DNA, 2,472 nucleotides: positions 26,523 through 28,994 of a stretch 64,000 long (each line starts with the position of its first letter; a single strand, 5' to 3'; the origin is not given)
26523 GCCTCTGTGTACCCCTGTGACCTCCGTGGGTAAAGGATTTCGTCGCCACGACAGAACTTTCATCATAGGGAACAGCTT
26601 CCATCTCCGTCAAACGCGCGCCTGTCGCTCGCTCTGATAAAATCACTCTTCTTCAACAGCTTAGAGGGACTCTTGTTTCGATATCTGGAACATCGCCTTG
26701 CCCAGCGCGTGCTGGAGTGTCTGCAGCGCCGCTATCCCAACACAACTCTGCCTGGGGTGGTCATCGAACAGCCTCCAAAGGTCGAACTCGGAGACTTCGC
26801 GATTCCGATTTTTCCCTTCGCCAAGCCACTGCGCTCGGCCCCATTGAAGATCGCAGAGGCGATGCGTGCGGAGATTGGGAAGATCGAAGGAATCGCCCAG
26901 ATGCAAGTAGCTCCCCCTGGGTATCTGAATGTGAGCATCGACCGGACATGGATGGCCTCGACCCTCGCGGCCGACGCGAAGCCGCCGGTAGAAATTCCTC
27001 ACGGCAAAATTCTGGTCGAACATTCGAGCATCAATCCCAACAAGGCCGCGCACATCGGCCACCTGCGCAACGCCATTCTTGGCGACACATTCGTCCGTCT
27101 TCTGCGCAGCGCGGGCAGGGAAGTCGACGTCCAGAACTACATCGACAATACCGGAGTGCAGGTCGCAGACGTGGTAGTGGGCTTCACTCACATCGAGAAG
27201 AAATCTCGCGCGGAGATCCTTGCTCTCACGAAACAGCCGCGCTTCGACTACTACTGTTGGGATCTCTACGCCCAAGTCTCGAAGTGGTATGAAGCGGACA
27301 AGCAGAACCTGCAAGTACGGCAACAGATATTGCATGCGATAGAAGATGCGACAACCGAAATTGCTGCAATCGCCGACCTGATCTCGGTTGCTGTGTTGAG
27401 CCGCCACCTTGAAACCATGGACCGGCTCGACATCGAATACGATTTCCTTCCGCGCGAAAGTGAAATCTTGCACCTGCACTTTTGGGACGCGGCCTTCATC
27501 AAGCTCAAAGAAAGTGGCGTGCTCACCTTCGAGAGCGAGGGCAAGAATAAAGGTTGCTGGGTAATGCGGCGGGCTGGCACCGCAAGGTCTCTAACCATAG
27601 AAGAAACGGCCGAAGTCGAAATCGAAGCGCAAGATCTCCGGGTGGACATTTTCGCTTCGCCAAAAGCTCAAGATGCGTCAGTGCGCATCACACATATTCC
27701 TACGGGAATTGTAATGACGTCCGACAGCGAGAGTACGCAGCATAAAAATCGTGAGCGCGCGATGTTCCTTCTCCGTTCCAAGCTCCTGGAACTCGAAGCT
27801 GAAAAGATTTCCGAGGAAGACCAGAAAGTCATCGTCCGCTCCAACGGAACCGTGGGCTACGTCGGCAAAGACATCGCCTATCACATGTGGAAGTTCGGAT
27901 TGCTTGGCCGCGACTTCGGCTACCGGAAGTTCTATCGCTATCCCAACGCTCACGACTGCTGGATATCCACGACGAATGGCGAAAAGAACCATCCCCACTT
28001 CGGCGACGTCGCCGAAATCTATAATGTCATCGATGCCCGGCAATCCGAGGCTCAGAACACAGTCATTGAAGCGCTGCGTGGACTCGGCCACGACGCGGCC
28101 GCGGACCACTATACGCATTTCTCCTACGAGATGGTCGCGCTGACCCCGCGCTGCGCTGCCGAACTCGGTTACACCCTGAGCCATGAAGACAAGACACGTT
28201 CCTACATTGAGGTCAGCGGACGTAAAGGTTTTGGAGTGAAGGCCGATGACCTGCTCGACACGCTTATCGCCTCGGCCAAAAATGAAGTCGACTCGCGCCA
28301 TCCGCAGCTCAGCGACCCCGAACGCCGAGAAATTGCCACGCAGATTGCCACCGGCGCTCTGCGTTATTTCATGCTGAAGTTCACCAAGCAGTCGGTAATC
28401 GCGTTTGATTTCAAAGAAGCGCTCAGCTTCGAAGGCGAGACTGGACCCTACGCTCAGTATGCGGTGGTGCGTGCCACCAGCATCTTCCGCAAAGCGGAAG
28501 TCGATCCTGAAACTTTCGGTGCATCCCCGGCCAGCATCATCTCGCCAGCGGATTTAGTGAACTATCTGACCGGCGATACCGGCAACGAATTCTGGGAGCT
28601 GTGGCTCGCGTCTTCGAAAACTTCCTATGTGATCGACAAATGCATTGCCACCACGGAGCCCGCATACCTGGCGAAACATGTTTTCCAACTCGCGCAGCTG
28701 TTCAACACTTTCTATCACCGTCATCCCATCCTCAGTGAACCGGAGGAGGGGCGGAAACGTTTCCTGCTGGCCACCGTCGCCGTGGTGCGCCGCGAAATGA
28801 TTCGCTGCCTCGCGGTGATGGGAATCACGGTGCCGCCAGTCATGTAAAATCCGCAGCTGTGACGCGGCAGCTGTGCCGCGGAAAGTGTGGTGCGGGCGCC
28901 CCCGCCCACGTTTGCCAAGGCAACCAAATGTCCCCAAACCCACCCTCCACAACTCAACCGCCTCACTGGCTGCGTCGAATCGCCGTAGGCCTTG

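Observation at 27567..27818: Arginyl-tRNA synthetase with an embedded release-factor (RF2-like) peptidyl-tRNA-hydrolase domain lacking the GGQ loop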

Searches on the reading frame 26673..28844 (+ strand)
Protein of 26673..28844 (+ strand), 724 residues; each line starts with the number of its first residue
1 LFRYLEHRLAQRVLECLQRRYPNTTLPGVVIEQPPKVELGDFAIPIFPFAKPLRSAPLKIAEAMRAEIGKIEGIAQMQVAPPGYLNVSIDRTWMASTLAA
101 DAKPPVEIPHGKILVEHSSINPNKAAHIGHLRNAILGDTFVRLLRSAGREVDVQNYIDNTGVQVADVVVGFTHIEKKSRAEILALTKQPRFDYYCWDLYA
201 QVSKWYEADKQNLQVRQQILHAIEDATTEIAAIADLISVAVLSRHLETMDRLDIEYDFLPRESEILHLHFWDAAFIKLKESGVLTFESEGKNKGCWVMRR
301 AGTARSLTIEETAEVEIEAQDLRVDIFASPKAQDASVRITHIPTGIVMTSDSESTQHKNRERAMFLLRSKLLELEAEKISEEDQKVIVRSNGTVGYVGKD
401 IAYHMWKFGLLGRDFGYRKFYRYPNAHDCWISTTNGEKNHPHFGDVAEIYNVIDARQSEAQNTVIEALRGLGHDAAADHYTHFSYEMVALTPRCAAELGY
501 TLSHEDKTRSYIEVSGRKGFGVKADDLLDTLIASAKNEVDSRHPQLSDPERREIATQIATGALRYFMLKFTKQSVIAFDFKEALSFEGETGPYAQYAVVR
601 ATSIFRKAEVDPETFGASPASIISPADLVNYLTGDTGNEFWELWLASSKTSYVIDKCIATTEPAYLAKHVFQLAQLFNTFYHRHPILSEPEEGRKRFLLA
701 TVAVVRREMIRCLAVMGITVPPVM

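Call 3: search_protein_families(library=pfam, proteins=[window:26673-28844:+], max_evalue=1)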
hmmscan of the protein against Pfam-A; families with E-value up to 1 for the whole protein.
window:26673-28844:+ (724 aa): 8 families
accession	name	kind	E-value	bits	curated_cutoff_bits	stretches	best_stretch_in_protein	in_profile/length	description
PF05746.21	DALR_1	-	7e-17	62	22.3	1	595-724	2-117/117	DALR anticodon binding domain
PF00750.26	tRNA-synt_1d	-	3.2e-15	56.4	23.3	2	110-256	19-158/349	tRNA synthetases class I (R), catalytic domain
PF03485.21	Arg_tRNA_synt_N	-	2.7e-14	54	21.5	1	8-88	2-84/85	Arginyl tRNA synthetase N terminal domain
PF00472.26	RF-1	-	1.9e-12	47.6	35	1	313-390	3-88/116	RF-1 domain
PF01406.26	tRNA-synt_1e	-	9.7e-05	22.3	27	1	124-256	21-131/301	tRNA synthetases class I (C) catalytic domain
PF09334.17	tRNA-synt_1g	-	0.001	18.3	20.1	1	122-163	10-51/391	tRNA synthetases class I (M)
PF00133.28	tRNA-synt_1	-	0.0012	18.2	22.7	1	125-205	37-114/414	tRNA synthetases class I (I, L, M and V)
PF12840.13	HTH_20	-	0.046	14.1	27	1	215-249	5-42/51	Helix-turn-helix domain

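Call 4: search_protein_families(library=ncbifam, proteins=[window:26673-28844:+], max_evalue=1)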
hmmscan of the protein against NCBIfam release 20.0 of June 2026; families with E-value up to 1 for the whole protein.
window:26673-28844:+ (724 aa): 14 families
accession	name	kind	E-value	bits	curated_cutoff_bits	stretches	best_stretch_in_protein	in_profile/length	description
NF002447.0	PRK01611.3-4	equivalog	1.8e-125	419.8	460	2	381-724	295-613/613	arginine--tRNA ligase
TIGR00456.1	argS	equivalog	1.1e-79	268.3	261.65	3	27-284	24-280/569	arginine--tRNA ligase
NF002446.0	PRK01611.3-3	equivalog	1.6e-77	261.3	399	3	448-721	397-633/636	arginine--tRNA ligase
TIGR00020.2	prfB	exception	6.8e-17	61.5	370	1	308-386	215-300/353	peptide chain release factor 2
NF001859.2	PRK00591.1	equivalog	2.9e-15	56.2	400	1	310-385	204-286/347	peptide chain release factor 1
TIGR00019.1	prfA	equivalog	4.5e-15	55.4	423.25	1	311-384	213-293/361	peptide chain release factor 1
NF045898.1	ArgS_rel_codon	equivalog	3.4e-14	53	340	1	29-156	31-155/327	ArgS-related anticodon-binding protein NrtL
TIGR03072.1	release_prfH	equivalog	4.2e-07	29.7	166.65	1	334-384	127-177/200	peptide chain release factor H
NF001100.0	PRK00133.1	equivalog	0.0013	17.4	587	1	122-162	16-56/676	methionine--tRNA ligase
TIGR00435.1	cysS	equivalog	0.0015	17.6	340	1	125-239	34-126/466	cysteine--tRNA ligase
TIGR00398.1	metG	equivalog_domain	0.0021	16.9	336.35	1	122-153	10-41/530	methionine--tRNA ligase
NF003169.0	PRK04156.1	equivalog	0.041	12.5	516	0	119-142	107-130/567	glutamate--tRNA ligase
NF009687.0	PRK13208.1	equivalog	0.064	11.4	738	1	126-231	53-151/801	valine--tRNA ligase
NF011416.0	PRK14843.1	equivalog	0.18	10.7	429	1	163-243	107-186/347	dihydrolipoamide acetyltransferase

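Call 5: find_homologous_proteins(query=window:26673-28844:+, max_evalue=1e-10)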
Query window:26673-28844:+ (724 aa): 8000 proteins with E <= 1e-10 among 8000 candidates; the best 120 are listed.
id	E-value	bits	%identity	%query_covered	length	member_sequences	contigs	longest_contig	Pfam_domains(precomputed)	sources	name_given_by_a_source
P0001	0.0e+0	1652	100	100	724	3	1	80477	PF00472.27,PF05746.22,PF00750.26,PF03485.22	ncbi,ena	-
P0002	0.0e+0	1510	91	100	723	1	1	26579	PF00472.27,PF05746.22,PF00750.26,PF03485.22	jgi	jgi:arginyl-tRNA synthetase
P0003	0.0e+0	1445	88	100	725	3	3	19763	PF00472.27,PF05746.22,PF00750.26,PF03485.22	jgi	-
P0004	0.0e+0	1422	85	100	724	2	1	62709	PF00472.27,PF05746.22,PF00750.26,PF03485.22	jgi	-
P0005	0.0e+0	1406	85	100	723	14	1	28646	PF00472.27,PF05746.22,PF00750.26,PF03485.22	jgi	jgi:arginyl-tRNA synthetase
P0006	0.0e+0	1402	85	100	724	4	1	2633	PF00472.27,PF05746.22,PF00750.26,PF03485.22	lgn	-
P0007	0.0e+0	1396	85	100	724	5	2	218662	PF00472.27,PF05746.22,PF00750.26,PF03485.22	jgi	jgi:arginyl-tRNA synthetase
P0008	0.0e+0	1395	84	100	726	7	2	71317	PF00472.27,PF05746.22,PF00750.26,PF03485.22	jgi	jgi:arginyl-tRNA synthetase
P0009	0.0e+0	1387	84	100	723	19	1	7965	PF00472.27,PF05746.22,PF00750.26,PF03485.22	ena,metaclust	metaclust:\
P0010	0.0e+0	1371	83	100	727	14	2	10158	PF00472.27,PF05746.22,PF00750.26,PF03485.22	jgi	jgi:arginyl-tRNA synthetase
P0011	0.0e+0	1366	83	100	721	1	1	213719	PF00472.27,PF05746.22,PF00750.26,PF03485.22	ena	-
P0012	0.0e+0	1366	82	100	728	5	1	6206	PF00472.27,PF05746.22,PF00750.26,PF03485.22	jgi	-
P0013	0.0e+0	1362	84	98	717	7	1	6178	PF00472.27,PF05746.22,PF00750.26,PF03485.22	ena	-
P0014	0.0e+0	1357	83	100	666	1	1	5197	PF05746.22,PF00750.26,PF03485.22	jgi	jgi:arginyl-tRNA synthetase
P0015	0.0e+0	1356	83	100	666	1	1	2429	PF05746.22,PF00750.26,PF03485.22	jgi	jgi:arginyl-tRNA synthetase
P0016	0.0e+0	1341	-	-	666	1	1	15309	PF05746.22,PF00750.26,PF03485.22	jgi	jgi:arginyl-tRNA synthetase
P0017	0.0e+0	1337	80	100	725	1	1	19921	PF09334.18,PF00472.27,PF05746.22,PF00750.26,PF03485.22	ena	-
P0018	0.0e+0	1335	82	100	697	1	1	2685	PF05746.22,PF00750.26,PF03485.22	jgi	jgi:arginyl-tRNA synthetase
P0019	0.0e+0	1334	80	100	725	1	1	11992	PF00472.27,PF05746.22,PF00750.26,PF03485.22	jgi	jgi:arginyl-tRNA synthetase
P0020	0.0e+0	1334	83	100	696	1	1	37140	PF05746.22,PF00750.26,PF03485.22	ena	-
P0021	0.0e+0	1334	81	100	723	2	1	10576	PF00472.27,PF05746.22,PF00750.26,PF03485.22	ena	-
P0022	0.0e+0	1334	80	100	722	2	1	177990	PF00472.27,PF05746.22,PF00750.26,PF03485.22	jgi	-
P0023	0.0e+0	1329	83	98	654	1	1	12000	PF05746.22,PF00750.26,PF03485.22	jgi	-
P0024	0.0e+0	1327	82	100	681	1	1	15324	PF05746.22,PF00750.26,PF03485.22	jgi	jgi:arginyl-tRNA synthetase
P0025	0.0e+0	1325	77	100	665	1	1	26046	PF05746.22,PF00750.26,PF03485.22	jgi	jgi:arginyl-tRNA synthetase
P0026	0.0e+0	1322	76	100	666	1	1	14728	PF05746.22,PF00750.26,PF03485.22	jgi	jgi:arginyl-tRNA synthetase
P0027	0.0e+0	1321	81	100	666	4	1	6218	PF05746.22,PF00750.26,PF03485.22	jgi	jgi:arginyl-tRNA synthetase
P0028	0.0e+0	1321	-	-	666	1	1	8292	PF05746.22,PF00750.26,PF03485.22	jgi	jgi:arginyl-tRNA synthetase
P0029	0.0e+0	1320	80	100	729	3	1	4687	PF00472.27,PF05746.22,PF00750.26,PF03485.22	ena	-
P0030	0.0e+0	1320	82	100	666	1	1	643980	PF05746.22,PF00750.26,PF03485.22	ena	-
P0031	0.0e+0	1320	76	100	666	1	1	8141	PF05746.22,PF00750.26,PF03485.22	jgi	jgi:arginyl-tRNA synthetase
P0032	0.0e+0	1317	81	100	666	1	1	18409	PF05746.22,PF00750.26,PF03485.22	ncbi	ncbi:MAG: arginine--tRNA ligase [Candidatus Sulfotelmatobacter sp.]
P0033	0.0e+0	1317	76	100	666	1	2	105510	PF05746.22,PF00750.26,PF03485.22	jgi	jgi:arginyl-tRNA synthetase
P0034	0.0e+0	1316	81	100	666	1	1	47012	PF05746.22,PF00750.26,PF03485.22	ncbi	ncbi:MAG: arginine--tRNA ligase [Candidatus Sulfotelmatobacter sp.]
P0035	0.0e+0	1316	80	100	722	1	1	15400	PF00472.27,PF05746.22,PF00750.26,PF03485.22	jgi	jgi:arginyl-tRNA synthetase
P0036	0.0e+0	1316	76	100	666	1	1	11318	PF05746.22,PF00750.26,PF03485.22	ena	-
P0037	0.0e+0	1315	81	100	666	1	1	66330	PF05746.22,PF00750.26,PF03485.22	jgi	jgi:arginyl-tRNA synthetase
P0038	0.0e+0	1315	76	100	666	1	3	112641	PF05746.22,PF00750.26,PF03485.22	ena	-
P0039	0.0e+0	1315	75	100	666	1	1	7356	PF05746.22,PF00750.26,PF03485.22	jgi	jgi:arginyl-tRNA synthetase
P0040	0.0e+0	1314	78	100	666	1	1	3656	PF05746.22,PF00750.26,PF03485.22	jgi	jgi:arginyl-tRNA synthetase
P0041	0.0e+0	1314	81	100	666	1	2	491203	PF05746.22,PF00750.26,PF03485.22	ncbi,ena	ncbi:MAG: arginine--tRNA ligase [Candidatus Sulfotelmatobacter sp.]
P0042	0.0e+0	1314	76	100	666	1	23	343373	PF05746.22,PF00750.26,PF03485.22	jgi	jgi:arginyl-tRNA synthetase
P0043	0.0e+0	1313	75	100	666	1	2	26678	PF05746.22,PF00750.26,PF03485.22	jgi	jgi:arginyl-tRNA synthetase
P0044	0.0e+0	1313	76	100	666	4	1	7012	PF05746.22,PF00750.26,PF03485.22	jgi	-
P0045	0.0e+0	1312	81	100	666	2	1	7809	PF05746.22,PF00750.26,PF03485.22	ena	-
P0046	0.0e+0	1312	78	100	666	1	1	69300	PF05746.22,PF00750.26,PF03485.22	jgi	jgi:arginyl-tRNA synthetase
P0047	0.0e+0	1311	79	100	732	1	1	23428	PF00472.27,PF05746.22,PF00750.26,PF03485.22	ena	-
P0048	0.0e+0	1311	76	100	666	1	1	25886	PF05746.22,PF00750.26,PF03485.22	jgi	jgi:arginyl-tRNA synthetase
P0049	0.0e+0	1310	79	100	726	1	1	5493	PF00472.27,PF05746.22,PF00750.26,PF03485.22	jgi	jgi:arginyl-tRNA synthetase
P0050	0.0e+0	1310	79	100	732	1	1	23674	PF00472.27,PF05746.22,PF00750.26,PF03485.22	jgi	-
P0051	0.0e+0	1309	76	100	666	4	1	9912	PF05746.22,PF00750.26,PF03485.22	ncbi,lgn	-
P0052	0.0e+0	1309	80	100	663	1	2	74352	PF05746.22,PF00750.26,PF03485.22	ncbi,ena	-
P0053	0.0e+0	1309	81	100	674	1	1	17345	PF05746.22,PF00750.26,PF03485.22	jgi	-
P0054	0.0e+0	1308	74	100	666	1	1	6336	PF05746.22,PF00750.26,PF03485.22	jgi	jgi:arginyl-tRNA synthetase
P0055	0.0e+0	1308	80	100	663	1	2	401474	PF05746.22,PF00750.26,PF03485.22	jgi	-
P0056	0.0e+0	1306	76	100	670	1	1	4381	PF05746.22,PF00750.26,PF03485.22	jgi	jgi:arginyl-tRNA synthetase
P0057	0.0e+0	1306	76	100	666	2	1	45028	PF05746.22,PF00750.26,PF03485.22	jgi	jgi:arginyl-tRNA synthetase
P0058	0.0e+0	1305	79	100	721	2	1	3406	PF00472.27,PF05746.22,PF00750.26,PF03485.22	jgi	-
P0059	0.0e+0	1304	76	100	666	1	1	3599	PF05746.22,PF00750.26,PF03485.22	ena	-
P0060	0.0e+0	1304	82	98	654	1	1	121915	PF05746.22,PF00750.26,PF03485.22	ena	-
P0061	0.0e+0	1303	80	100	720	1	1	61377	PF05746.22,PF00750.26,PF03485.22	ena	-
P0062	0.0e+0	1302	75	100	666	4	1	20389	PF05746.22,PF00750.26,PF03485.22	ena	-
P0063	0.0e+0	1302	80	100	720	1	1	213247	PF05746.22,PF00750.26,PF03485.22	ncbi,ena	-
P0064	0.0e+0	1301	80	98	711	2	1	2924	PF00472.27,PF05746.22,PF00750.26,PF03485.22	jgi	-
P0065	0.0e+0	1300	76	100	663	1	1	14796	PF05746.22,PF00750.26,PF03485.22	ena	-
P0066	0.0e+0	1299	-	-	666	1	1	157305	PF05746.22,PF00750.26,PF03485.22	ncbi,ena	-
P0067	0.0e+0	1299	80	100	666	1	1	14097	PF05746.22,PF00750.26,PF03485.22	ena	-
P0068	0.0e+0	1299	79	100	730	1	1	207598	PF00472.27,PF05746.22,PF00750.26,PF03485.22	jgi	jgi:arginyl-tRNA synthetase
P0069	0.0e+0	1298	76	100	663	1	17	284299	PF05746.22,PF00750.26,PF03485.22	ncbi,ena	-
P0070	0.0e+0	1298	-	-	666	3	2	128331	PF05746.22,PF00750.26,PF03485.22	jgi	jgi:arginyl-tRNA synthetase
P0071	0.0e+0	1297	76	100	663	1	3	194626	PF05746.22,PF00750.26,PF03485.22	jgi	jgi:arginyl-tRNA synthetase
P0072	0.0e+0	1297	76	100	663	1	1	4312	PF05746.22,PF00750.26,PF03485.22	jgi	jgi:arginyl-tRNA synthetase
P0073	0.0e+0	1296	75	100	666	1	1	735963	PF05746.22,PF00750.26,PF03485.22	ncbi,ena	-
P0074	0.0e+0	1296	75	100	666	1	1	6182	PF05746.22,PF00750.26,PF03485.22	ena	-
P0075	0.0e+0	1296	75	100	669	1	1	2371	PF05746.22,PF00750.26,PF03485.22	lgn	-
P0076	0.0e+0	1295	77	100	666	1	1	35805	PF05746.22,PF00750.26,PF03485.22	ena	-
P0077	0.0e+0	1295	76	100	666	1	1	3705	PF05746.22,PF00750.26,PF03485.22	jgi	jgi:arginyl-tRNA synthetase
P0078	0.0e+0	1295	81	98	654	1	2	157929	PF05746.22,PF00750.26,PF03485.22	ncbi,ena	-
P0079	0.0e+0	1295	75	100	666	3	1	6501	PF05746.22,PF00750.26,PF03485.22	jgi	jgi:arginyl-tRNA synthetase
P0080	0.0e+0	1295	80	100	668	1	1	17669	PF05746.22,PF00750.26,PF03485.22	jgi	jgi:arginyl-tRNA synthetase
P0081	0.0e+0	1295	75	100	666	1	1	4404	PF05746.22,PF00750.26,PF03485.22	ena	-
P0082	0.0e+0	1294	80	100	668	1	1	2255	PF05746.22,PF00750.26,PF03485.22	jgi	jgi:arginyl-tRNA synthetase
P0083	0.0e+0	1294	80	100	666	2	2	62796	PF05746.22,PF00750.26,PF03485.22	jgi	jgi:arginyl-tRNA synthetase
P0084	0.0e+0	1294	80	100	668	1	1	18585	PF05746.22,PF00750.26,PF03485.22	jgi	jgi:arginyl-tRNA synthetase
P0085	0.0e+0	1293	78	100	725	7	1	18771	PF00472.27,PF05746.22,PF00750.26,PF03485.22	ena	-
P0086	0.0e+0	1293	69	100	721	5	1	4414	PF00472.27,PF05746.22,PF00750.26,PF03485.22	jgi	-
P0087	0.0e+0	1292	-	-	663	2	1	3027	PF05746.22,PF00750.26,PF03485.22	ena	-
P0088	0.0e+0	1292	77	100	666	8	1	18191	PF05746.22,PF00750.26,PF03485.22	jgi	jgi:arginyl-tRNA synthetase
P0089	0.0e+0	1291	-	-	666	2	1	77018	PF05746.22,PF00750.26,PF03485.22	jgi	jgi:arginyl-tRNA synthetase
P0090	0.0e+0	1291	75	100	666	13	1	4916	PF05746.22,PF00750.26,PF03485.22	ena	-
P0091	0.0e+0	1291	80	100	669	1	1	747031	PF05746.22,PF00750.26,PF03485.22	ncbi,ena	-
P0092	0.0e+0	1291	75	100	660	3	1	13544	PF05746.22,PF00750.26,PF03485.22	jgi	jgi:arginyl-tRNA synthetase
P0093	0.0e+0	1290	77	98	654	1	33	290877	PF05746.22,PF00750.26,PF03485.22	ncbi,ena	-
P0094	0.0e+0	1290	80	100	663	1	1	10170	PF05746.22,PF00750.26,PF03485.22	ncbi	-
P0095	0.0e+0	1289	79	100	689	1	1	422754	PF05746.22,PF00750.26,PF03485.22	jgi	jgi:arginyl-tRNA synthetase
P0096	0.0e+0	1289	-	-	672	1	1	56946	PF05746.22,PF00750.26,PF03485.22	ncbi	-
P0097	0.0e+0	1289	74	100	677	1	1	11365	PF05746.22,PF00750.26,PF03485.22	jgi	jgi:arginyl-tRNA synthetase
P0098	0.0e+0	1288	79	100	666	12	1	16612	PF05746.22,PF00750.26,PF03485.22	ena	-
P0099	0.0e+0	1288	-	-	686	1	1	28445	PF05746.22,PF00750.26,PF03485.22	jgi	jgi:arginyl-tRNA synthetase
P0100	0.0e+0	1288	77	100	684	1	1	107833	PF05746.22,PF00750.26,PF03485.22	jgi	jgi:arginyl-tRNA synthetase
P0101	0.0e+0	1288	77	100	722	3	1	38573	PF00472.27,PF05746.22,PF00750.26,PF03485.22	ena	-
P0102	0.0e+0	1288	75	100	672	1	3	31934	PF05746.22,PF00750.26,PF03485.22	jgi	jgi:arginyl-tRNA synthetase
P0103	0.0e+0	1287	75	100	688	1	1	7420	PF05746.22,PF00750.26,PF03485.22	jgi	jgi:arginyl-tRNA synthetase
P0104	0.0e+0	1287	77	100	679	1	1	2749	PF05746.22,PF00750.26,PF03485.22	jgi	jgi:arginyl-tRNA synthetase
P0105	0.0e+0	1287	79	100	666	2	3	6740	PF05746.22,PF00750.26,PF03485.22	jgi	jgi:arginyl-tRNA synthetase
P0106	0.0e+0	1287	79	100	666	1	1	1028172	PF05746.22,PF00750.26,PF03485.22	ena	-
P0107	0.0e+0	1286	75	100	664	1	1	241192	PF05746.22,PF00750.26,PF03485.22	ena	-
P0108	0.0e+0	1285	-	-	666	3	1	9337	PF05746.22,PF00750.26,PF03485.22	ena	-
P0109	0.0e+0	1285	74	100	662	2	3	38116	PF05746.22,PF00750.26,PF03485.22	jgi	-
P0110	0.0e+0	1285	79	100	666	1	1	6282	PF05746.22,PF00750.26,PF03485.22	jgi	jgi:arginyl-tRNA synthetase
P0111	0.0e+0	1284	79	100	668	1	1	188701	PF05746.22,PF00750.26,PF03485.22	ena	-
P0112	0.0e+0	1284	74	100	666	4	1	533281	PF05746.22,PF00750.26,PF03485.22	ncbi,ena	-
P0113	0.0e+0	1284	72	100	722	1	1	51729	PF00472.27,PF05746.22,PF00750.26,PF03485.22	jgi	-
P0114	0.0e+0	1284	79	100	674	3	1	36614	PF05746.22,PF00750.26,PF03485.22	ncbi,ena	-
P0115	0.0e+0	1283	79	100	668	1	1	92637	PF05746.22,PF00750.26,PF03485.22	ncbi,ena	-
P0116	0.0e+0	1283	75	100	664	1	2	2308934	PF05746.22,PF00750.26,PF03485.22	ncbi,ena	-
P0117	0.0e+0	1282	79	100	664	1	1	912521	PF05746.22,PF00750.26,PF03485.22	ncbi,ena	-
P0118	0.0e+0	1282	74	100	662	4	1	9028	PF05746.22,PF00750.26,PF03485.22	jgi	-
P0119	0.0e+0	1282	77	100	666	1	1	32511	PF05746.22,PF00750.26,PF03485.22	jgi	jgi:arginyl-tRNA synthetase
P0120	0.0e+0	1281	78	100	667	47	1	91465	PF05746.22,PF00750.26,PF03485.22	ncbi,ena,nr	ncbi:MAG TPA: arginine--tRNA ligase [Candidatus Acidoferrum sp.]|nr:arginine--tRNA ligase [Candidatu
